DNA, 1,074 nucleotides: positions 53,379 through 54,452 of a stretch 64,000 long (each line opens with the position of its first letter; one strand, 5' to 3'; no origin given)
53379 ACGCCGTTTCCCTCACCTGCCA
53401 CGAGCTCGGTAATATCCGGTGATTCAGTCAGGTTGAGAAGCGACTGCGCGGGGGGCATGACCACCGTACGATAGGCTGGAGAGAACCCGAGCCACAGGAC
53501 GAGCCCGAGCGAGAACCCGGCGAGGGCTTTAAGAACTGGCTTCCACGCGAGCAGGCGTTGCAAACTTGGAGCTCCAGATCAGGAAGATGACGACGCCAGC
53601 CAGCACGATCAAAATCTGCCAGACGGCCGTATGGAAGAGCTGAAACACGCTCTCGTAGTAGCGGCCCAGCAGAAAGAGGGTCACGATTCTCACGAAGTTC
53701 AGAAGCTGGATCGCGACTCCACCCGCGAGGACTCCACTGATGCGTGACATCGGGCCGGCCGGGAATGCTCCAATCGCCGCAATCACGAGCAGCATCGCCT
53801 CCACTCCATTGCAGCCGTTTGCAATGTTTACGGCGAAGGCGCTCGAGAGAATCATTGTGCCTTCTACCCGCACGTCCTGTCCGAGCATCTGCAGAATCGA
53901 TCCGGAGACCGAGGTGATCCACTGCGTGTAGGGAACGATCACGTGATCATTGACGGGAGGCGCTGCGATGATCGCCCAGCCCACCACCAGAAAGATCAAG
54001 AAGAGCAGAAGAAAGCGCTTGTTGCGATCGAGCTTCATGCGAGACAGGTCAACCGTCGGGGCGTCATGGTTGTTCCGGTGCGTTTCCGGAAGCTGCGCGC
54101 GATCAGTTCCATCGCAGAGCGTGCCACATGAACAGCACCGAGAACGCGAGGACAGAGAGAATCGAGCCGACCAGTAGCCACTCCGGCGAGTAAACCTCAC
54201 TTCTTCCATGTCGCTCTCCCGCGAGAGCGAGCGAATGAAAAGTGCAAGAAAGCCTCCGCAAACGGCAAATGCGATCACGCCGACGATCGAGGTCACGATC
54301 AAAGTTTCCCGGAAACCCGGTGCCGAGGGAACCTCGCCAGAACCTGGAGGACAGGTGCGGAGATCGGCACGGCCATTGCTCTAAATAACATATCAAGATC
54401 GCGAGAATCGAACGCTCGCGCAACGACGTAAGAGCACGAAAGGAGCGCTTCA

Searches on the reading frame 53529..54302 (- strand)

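Call 41: search_protein_families(library=pfam, proteins=[window:53529-54302:-], max_evalue=0.00001)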
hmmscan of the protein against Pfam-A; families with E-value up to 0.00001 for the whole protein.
window:53529-54302:- (257 aa): 1 family
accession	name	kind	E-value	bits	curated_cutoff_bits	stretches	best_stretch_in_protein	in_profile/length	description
PF09721.15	Exosortase_EpsH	-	4.2e-10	39.9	25.7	1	100-243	102-251/254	Transmembrane exosortase (Exosortase_EpsH)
